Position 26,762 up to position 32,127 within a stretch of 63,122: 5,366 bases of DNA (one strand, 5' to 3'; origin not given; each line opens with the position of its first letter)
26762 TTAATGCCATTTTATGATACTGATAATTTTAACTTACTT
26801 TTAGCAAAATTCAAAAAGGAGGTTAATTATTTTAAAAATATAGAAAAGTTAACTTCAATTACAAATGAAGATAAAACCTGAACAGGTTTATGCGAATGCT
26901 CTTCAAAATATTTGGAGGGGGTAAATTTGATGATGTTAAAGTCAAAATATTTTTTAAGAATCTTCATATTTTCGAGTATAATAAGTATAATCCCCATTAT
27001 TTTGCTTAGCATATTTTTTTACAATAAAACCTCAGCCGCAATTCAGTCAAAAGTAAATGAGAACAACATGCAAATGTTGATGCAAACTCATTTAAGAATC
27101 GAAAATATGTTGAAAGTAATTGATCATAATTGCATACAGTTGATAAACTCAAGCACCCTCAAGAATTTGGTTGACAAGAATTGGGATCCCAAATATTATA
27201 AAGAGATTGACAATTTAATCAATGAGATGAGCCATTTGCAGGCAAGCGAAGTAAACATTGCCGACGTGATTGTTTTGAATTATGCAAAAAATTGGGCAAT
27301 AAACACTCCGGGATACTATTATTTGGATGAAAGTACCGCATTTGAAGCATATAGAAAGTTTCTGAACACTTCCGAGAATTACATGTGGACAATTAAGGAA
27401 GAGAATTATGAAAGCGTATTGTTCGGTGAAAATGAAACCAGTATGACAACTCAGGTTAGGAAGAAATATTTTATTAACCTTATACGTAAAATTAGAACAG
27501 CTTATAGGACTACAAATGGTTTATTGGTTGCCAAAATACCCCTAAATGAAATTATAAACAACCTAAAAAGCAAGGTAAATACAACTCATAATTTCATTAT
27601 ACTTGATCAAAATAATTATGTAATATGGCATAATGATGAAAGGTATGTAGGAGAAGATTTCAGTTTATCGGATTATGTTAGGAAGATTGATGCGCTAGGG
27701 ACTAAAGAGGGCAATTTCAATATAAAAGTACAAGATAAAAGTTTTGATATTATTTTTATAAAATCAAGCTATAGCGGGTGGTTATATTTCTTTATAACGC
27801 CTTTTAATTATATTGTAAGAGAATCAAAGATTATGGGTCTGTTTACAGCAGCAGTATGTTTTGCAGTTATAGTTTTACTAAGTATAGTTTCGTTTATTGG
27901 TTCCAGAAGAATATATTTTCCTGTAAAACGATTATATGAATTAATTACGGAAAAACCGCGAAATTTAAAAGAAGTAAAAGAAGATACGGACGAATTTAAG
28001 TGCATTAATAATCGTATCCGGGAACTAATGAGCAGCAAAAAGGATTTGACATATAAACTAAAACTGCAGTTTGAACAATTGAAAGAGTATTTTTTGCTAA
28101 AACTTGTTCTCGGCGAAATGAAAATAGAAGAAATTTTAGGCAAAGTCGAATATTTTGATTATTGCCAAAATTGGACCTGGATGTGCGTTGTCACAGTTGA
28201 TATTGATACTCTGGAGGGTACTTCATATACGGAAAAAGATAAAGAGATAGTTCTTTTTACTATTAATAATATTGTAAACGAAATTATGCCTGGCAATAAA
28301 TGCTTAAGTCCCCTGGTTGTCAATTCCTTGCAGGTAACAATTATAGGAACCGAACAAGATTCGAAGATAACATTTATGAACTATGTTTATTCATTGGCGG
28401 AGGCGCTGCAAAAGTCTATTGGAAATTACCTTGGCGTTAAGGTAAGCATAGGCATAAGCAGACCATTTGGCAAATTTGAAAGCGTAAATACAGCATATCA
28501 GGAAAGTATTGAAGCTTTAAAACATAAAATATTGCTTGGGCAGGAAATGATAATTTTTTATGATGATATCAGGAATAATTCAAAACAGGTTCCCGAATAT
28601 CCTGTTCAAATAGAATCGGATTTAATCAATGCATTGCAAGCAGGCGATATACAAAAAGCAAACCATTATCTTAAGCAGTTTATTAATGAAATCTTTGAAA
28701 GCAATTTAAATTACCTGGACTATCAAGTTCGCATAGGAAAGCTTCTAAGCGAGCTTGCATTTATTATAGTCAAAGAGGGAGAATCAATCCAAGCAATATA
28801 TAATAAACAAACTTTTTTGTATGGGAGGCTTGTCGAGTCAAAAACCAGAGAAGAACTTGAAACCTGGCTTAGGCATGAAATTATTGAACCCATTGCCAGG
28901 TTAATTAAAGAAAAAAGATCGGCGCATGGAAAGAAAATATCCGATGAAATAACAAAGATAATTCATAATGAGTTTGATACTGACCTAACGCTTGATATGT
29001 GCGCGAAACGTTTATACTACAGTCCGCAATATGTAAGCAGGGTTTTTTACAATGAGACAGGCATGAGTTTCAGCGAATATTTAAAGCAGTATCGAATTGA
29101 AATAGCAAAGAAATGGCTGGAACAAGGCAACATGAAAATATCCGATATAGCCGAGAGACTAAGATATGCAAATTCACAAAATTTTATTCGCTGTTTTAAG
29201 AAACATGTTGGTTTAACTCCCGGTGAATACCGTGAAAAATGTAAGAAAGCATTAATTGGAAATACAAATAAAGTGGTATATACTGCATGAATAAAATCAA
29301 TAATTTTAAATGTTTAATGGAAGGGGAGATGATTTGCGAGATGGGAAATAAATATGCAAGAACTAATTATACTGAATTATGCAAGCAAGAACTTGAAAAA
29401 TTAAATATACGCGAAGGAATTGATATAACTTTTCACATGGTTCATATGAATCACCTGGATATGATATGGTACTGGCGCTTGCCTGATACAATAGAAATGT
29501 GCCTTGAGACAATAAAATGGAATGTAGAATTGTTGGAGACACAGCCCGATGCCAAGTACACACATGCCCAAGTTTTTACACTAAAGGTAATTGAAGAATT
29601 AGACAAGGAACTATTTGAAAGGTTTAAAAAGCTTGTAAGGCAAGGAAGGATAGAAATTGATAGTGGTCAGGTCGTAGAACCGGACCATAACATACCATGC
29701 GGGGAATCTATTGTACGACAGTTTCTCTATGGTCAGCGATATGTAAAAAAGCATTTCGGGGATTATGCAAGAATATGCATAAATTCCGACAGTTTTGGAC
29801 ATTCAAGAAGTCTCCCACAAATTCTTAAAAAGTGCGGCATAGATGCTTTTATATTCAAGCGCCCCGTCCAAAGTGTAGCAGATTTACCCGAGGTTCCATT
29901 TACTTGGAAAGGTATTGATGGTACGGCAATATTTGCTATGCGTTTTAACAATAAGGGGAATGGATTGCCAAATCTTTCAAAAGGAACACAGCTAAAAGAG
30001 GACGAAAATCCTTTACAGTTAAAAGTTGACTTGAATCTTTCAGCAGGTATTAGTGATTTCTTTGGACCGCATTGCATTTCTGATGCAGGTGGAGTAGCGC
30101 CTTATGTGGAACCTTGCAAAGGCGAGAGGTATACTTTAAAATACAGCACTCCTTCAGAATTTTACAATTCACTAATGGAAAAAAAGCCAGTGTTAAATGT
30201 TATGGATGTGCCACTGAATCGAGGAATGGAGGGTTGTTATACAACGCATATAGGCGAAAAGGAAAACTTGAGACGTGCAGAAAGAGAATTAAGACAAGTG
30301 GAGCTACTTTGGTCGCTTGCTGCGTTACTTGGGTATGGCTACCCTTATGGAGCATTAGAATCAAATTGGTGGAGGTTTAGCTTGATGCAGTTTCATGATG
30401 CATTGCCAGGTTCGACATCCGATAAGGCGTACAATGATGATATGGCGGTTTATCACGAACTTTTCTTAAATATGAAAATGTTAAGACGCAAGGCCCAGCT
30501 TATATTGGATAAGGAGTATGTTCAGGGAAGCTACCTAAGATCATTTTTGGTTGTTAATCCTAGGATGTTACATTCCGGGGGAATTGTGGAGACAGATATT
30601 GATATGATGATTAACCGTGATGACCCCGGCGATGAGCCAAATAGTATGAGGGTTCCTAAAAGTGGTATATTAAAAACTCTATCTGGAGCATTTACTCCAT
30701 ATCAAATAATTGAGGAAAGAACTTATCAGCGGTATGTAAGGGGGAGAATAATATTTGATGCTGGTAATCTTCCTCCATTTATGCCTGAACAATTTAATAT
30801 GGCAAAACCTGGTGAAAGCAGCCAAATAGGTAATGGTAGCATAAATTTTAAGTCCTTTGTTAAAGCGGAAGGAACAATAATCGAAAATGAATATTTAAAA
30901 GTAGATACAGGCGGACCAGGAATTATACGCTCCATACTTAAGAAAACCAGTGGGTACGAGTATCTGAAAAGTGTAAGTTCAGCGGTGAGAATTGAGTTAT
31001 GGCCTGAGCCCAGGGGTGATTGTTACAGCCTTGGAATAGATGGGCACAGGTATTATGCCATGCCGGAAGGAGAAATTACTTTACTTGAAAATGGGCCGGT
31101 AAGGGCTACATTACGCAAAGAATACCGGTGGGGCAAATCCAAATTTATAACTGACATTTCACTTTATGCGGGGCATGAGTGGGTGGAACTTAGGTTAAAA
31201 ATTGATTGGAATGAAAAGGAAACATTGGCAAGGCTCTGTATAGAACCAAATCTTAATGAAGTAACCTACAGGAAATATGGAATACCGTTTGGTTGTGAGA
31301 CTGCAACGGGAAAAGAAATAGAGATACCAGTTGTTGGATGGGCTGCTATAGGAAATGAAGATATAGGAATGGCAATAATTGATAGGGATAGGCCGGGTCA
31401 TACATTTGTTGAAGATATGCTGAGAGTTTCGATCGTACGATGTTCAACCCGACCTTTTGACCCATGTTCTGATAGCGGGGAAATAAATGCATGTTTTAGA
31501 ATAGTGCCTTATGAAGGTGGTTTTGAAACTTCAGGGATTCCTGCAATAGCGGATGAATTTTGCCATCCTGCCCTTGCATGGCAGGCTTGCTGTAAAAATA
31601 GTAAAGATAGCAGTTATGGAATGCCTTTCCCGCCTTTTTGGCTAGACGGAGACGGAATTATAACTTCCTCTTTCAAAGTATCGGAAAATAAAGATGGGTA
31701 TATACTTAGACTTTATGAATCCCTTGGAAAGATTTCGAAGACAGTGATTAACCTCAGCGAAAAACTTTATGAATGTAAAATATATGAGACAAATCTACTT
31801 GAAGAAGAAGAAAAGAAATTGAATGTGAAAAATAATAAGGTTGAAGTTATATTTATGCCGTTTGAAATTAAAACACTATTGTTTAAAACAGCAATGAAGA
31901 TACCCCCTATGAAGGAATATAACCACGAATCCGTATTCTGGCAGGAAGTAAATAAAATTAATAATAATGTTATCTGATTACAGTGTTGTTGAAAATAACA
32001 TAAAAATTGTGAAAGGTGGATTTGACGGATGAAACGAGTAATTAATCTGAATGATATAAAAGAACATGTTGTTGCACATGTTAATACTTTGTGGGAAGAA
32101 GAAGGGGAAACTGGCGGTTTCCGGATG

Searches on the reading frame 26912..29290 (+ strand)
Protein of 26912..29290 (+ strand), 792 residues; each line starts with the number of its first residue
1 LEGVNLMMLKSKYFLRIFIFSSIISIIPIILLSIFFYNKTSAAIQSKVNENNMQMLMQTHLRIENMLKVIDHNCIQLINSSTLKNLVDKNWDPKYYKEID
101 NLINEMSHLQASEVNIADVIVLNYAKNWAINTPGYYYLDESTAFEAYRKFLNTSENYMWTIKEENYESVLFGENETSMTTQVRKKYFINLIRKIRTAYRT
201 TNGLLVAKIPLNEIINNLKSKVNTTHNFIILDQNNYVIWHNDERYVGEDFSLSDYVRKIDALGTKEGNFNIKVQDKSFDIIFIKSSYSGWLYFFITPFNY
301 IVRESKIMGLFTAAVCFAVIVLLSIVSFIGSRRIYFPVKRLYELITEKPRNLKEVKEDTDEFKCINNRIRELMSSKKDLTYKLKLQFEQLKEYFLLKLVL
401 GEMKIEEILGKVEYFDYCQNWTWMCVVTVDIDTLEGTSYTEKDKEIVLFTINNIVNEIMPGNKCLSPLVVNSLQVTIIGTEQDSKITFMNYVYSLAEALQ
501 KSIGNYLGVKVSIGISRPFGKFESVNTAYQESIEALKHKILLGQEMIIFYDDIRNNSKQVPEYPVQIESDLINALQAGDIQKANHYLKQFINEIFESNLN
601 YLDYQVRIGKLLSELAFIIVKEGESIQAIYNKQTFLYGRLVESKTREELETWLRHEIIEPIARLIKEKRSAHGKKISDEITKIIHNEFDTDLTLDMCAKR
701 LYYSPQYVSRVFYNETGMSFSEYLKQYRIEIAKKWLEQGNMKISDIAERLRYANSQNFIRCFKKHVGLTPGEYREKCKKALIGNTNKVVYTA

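Call 30: search_protein_families(library=ncbifam, proteins=[window:26912-29290:+], max_evalue=0.001)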
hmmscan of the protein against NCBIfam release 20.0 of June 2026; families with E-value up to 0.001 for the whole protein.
window:26912-29290:+ (792 aa): 31 families (the best 25 are shown)
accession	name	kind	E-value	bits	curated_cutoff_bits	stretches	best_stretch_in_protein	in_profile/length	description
NF047788.1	TransRegPocR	equivalog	1.2e-19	70.7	500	1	662-778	177-292/296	transcriptional regulator PocR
NF047455.1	TF_Staph_AryK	equivalog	1.1e-18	66.9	850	1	584-780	75-262/759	transcriptional regulator AryK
TIGR04094.1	adjacent_YSIRK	equivalog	5.5e-18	65.1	200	1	554-774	163-383/383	YSIRK-targeted surface antigen transcriptional regulator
NF007860.0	PRK10572.1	equivalog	3.2e-16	59.1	208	1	663-779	172-287/292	arabinose operon transcriptional regulator AraC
NF007584.0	PRK10219.1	equivalog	9.5e-15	54.9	174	1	674-776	4-106/107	superoxide response transcriptional regulator SoxS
NF006902.0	PRK09393.1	equivalog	5.9e-14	52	425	1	674-779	220-324/327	transcriptional regulator FtrA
NF012144.2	ramA_TF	equivalog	1.8e-13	50.8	180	1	675-776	5-106/108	RamA family antibiotic efflux transcriptional regulator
NF049932.1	TranspRegBtr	equivalog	2e-13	49.7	900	1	678-781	167-270/531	bacillibactin transport transcriptional regulator Btr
NF049968.1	QhpR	equivalog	1.1e-12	47.8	250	1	653-774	166-284/284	AraC-like transcriptional regulator QhpR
NF010026.0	PRK13501.1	equivalog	2.7e-12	46.5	363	1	695-780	197-281/290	HTH-type transcriptional activator RhaR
NF050186.1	TransRegGliRPseudo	equivalog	2.9e-12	46.6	570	1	701-777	262-337/338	AraC family transcriptional regulator GliR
NF012228.1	RobA_TF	equivalog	1e-11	44.9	380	1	679-778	7-106/286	MDR efflux pump AcrAB transcriptional activator RobA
NF010025.2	PRK13500.1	equivalog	8.2e-11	42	525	1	674-779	175-280/282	HTH-type transcriptional activator RhaR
NF007693.0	PRK10371.1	equivalog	2.3e-10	40.2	253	1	659-778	182-301/309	transcriptional regulator MelR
NF011701.0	PRK15121.1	equivalog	7.1e-10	38.9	426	1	680-776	10-106/289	MDR efflux pump AcrAB transcriptional activator RobA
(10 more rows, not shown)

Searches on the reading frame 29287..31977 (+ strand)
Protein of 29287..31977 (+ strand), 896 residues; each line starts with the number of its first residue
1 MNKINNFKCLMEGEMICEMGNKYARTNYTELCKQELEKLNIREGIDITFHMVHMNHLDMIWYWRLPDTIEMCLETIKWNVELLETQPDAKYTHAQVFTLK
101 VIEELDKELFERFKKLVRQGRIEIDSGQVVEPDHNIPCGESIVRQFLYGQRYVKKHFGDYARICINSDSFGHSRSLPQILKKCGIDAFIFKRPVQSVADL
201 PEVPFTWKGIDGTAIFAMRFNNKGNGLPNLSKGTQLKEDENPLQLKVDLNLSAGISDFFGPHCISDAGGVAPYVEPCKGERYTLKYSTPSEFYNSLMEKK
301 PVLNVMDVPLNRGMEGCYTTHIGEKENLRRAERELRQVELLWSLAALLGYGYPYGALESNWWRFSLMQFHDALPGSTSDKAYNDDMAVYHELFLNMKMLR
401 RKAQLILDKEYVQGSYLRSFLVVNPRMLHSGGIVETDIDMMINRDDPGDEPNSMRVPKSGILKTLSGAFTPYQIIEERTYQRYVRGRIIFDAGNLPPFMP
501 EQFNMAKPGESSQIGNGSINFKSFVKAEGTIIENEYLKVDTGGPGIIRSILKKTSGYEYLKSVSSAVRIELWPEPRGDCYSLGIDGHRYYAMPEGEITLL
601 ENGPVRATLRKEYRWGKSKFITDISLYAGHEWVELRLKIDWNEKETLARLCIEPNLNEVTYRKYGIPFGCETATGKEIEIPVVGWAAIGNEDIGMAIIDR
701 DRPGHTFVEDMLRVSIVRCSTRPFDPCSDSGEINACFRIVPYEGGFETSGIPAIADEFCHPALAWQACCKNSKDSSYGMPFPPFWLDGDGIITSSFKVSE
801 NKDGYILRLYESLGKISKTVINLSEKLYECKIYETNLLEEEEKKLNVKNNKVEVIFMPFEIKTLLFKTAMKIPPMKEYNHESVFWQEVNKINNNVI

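Call 10: search_protein_families(library=pfam, proteins=[window:29287-31977:+], max_evalue=0.001)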
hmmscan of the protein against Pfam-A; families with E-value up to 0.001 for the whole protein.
window:29287-31977:+ (896 aa): 5 families
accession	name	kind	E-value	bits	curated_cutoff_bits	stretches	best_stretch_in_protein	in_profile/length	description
PF01074.27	Glyco_hydro_38N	-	2.7e-44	152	25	1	49-230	2-181/270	Glycosyl hydrolases family 38 N-terminal domain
PF07748.19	Glyco_hydro_38C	-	1.7e-20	74.6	25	1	532-723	1-203/206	Glycosyl hydrolases family 38 C-terminal domain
PF09261.16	Alpha-mann_mid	-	3.9e-18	65.8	31.1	1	315-403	4-92/96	Alpha mannosidase middle domain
PF17677.7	Glyco_hydro38C2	-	9.4e-15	54.9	22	1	791-864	2-72/72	Glycosyl hydrolases family 38 C-terminal beta sandwich domain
PF03065.20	Glyco_hydro_57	-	0.00068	19.5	21.2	0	95-189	81-170/291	Glycosyl hydrolase family 57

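Call 30: search_protein_families(library=ncbifam, proteins=[window:29287-31977:+], max_evalue=0.001)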
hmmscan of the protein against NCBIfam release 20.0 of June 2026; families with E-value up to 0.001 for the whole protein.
window:29287-31977:+ (896 aa): 1 family
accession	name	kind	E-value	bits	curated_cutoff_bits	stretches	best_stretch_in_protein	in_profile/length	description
NF007331.0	PRK09819.1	equivalog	8.1e-29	100.1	1138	2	48-245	5-195/885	mannosylglycerate hydrolase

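Call 77: search_solved_structures(query=window:29287-31977:+, max_evalue=0.00001)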
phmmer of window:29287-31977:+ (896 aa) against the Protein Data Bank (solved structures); distinct sequences matched with E-value up to 0.00001: 9.
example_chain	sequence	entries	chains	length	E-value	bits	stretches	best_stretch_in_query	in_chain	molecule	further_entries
7vqo_A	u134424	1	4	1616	1.9e-50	175.1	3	48-216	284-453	Ams1, Nbr1 and malE fusion protein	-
6lz1_A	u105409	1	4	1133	1.8e-42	148.7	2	53-402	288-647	Ams1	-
7dd9_A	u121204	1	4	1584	4.3e-42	147.4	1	53-402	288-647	Alpha-mannosidase,ZZ-type zinc finger-containing protein P35G2.11c,Maltose/maltodextrin-bi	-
7uft_A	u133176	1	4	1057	4.1e-35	124.3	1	45-383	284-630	Alpha-mannosidase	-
7ufs_A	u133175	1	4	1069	2.4e-34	121.8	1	54-377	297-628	Alpha-mannosidase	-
7ufr_A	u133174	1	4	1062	5e-32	114.1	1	54-383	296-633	Alpha-mannosidase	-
7ufu_A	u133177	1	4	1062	5.8e-31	110.6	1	54-383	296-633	Alpha-mannosidase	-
5jm0_A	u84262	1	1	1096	9.3e-30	106.6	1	54-216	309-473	Alpha-mannosidase,Alpha-mannosidase,Alpha-mannosidase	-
1o7d_A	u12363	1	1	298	2.8e-06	28.9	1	113-192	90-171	Lysosomal alpha-mannosidase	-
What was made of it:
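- Tried and rejected: The GH38 matched only generic alpha-mannosidases (call 77).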
